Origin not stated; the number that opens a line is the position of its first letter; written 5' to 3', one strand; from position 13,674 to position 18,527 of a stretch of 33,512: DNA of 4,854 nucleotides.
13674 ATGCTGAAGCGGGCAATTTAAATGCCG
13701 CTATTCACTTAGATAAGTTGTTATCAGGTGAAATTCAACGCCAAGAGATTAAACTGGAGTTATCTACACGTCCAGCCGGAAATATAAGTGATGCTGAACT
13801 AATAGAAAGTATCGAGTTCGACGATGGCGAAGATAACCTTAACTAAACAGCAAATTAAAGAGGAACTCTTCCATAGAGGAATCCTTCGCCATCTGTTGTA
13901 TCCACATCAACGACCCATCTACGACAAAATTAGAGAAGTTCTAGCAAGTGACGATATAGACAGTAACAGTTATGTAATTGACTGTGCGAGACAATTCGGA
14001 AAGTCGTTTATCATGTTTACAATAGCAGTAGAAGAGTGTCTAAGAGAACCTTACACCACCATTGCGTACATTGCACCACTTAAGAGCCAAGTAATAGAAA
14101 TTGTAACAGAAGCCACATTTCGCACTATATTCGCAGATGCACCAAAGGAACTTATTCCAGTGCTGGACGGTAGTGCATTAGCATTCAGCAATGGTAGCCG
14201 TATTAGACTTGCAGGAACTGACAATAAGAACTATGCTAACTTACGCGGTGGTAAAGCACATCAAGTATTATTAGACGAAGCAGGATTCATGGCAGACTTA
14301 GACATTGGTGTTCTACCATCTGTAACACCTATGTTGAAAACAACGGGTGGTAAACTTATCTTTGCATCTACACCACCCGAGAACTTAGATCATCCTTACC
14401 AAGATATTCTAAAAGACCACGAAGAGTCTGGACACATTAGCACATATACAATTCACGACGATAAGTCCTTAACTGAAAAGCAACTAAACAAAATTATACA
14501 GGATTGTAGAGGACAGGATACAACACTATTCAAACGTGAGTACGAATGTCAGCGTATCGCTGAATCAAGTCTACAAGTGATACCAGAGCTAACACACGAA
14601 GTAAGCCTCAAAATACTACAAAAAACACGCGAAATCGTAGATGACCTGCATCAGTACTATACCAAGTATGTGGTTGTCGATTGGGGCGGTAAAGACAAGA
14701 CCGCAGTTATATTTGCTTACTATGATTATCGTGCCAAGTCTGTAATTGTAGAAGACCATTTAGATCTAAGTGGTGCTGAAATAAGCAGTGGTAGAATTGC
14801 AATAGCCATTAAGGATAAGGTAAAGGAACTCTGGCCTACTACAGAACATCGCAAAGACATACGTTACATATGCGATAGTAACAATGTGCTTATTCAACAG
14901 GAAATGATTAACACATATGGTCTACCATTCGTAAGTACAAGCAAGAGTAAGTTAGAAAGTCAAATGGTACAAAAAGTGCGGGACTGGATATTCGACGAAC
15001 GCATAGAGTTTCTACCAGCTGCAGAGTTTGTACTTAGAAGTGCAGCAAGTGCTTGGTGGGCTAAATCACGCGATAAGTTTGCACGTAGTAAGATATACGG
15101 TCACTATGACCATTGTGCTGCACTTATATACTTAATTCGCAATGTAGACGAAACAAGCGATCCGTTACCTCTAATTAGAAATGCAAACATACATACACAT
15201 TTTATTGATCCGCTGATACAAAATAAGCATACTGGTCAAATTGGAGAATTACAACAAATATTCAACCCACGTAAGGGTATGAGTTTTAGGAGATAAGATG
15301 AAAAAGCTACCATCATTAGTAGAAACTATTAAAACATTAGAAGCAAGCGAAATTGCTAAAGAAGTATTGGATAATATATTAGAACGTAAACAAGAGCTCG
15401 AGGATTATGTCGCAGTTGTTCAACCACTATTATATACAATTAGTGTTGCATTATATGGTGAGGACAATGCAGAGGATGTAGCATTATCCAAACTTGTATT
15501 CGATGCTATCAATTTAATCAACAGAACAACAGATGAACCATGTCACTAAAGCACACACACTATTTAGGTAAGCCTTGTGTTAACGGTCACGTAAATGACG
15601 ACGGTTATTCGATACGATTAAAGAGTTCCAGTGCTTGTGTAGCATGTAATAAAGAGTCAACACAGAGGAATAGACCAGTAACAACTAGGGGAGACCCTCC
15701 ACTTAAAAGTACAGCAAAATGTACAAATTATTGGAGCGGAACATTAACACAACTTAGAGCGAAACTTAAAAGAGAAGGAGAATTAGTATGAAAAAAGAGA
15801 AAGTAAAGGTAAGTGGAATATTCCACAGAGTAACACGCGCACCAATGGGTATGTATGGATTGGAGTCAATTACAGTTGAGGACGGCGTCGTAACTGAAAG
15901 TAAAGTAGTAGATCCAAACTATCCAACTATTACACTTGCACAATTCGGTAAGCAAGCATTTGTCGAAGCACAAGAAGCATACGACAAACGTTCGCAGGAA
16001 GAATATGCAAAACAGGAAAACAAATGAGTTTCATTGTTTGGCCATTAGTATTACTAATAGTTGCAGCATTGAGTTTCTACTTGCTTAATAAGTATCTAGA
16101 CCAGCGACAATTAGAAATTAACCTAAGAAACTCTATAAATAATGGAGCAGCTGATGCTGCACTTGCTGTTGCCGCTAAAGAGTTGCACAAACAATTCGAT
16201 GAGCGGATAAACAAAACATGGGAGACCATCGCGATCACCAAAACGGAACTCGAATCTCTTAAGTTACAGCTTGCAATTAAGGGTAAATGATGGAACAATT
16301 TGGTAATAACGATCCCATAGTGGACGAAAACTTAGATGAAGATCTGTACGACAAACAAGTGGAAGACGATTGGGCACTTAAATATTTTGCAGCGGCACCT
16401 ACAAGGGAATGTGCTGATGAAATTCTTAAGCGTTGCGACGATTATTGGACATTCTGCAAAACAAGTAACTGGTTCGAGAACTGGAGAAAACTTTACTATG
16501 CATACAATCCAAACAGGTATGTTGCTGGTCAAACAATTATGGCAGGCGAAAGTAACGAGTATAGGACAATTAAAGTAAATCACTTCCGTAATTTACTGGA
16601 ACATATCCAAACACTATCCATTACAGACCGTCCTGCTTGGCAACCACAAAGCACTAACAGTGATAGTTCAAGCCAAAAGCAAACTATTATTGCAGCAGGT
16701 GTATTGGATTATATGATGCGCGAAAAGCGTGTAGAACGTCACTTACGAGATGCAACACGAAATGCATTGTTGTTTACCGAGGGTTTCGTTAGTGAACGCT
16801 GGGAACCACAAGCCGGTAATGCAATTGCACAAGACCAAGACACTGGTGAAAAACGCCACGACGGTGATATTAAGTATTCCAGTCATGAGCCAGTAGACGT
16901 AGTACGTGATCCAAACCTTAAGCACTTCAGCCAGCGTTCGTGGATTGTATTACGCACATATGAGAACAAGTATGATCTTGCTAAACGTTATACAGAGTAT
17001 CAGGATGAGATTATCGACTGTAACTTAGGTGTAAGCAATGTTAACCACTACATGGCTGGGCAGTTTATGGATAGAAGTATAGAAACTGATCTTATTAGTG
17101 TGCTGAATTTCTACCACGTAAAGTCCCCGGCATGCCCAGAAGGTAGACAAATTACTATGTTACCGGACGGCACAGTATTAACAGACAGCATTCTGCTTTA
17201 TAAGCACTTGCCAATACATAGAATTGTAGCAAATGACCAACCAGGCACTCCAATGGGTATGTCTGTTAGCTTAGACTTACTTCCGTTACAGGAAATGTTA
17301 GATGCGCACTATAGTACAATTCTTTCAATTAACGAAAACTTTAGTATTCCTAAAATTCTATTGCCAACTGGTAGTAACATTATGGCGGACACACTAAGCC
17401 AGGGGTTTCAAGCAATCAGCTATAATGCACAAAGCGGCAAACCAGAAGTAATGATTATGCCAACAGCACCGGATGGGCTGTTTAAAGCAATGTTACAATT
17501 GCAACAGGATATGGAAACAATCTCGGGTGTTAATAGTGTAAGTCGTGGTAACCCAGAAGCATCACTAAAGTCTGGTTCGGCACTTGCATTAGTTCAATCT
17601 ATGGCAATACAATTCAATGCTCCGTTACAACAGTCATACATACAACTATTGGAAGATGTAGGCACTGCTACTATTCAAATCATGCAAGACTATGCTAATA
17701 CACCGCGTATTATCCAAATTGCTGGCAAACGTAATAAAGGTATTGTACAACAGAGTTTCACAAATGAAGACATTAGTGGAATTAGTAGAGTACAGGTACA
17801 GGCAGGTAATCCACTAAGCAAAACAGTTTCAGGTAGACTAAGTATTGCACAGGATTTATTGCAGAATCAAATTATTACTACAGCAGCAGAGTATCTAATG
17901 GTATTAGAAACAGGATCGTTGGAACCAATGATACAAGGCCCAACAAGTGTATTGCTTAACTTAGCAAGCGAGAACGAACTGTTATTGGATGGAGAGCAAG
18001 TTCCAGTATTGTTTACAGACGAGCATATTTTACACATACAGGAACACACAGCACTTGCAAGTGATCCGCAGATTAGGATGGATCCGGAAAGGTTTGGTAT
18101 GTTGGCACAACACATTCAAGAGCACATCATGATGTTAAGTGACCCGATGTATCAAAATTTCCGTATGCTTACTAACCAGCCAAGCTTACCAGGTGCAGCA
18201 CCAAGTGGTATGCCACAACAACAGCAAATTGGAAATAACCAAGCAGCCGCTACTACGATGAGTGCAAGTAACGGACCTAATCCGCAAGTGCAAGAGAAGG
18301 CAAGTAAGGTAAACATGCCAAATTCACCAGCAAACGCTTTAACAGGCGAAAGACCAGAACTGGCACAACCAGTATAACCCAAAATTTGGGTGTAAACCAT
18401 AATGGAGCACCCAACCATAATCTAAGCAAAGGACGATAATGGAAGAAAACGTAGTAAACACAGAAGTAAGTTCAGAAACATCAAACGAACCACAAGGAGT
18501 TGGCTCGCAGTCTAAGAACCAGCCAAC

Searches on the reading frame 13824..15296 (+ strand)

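Call 73: search_protein_families(library=phrogs, proteins=[window:13824-15296:+], max_evalue=0.001)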
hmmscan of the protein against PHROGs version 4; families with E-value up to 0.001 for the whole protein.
window:13824-15296:+ (490 aa): 3 families
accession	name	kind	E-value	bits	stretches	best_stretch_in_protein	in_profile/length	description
phrog_2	-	head and packaging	3.2e-27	96.6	1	25-432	266-582/807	terminase large subunit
phrog_7579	-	head and packaging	8.7e-10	39.2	1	47-185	17-148/239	terminase large subunit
phrog_15503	-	unknown function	6.4e-05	23.4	1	54-153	92-192/245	-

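Call 74: search_protein_families(library=pfam, proteins=[window:13824-15296:+], max_evalue=0.001)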
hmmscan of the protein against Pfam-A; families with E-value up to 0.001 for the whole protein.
window:13824-15296:+ (490 aa): 1 family
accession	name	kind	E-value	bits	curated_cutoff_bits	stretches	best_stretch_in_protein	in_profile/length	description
PF03237.21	Terminase_6N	-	9.5e-12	45.5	22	1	55-249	5-205/215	Terminase large subunit, T4likevirus-type, N-terminal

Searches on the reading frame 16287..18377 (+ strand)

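Call 73: search_protein_families(library=phrogs, proteins=[window:16287-18377:+], max_evalue=0.001)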
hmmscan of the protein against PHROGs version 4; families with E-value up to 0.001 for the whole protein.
window:16287-18377:+ (696 aa): 2 families
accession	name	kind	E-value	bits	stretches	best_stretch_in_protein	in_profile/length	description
phrog_156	-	head and packaging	1.8e-16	60.7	1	46-511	15-499/681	portal protein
phrog_332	-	connector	7.4e-07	28.9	1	51-515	15-457/560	head-tail adaptor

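Call 74: search_protein_families(library=pfam, proteins=[window:16287-18377:+], max_evalue=0.001)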
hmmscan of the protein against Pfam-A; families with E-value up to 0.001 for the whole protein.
window:16287-18377:+ (696 aa): 1 family
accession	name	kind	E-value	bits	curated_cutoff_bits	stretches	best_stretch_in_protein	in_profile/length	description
PF16510.12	P22_portal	-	7.8e-10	38.3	26.1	1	297-490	262-466/594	Phage P22-like portal protein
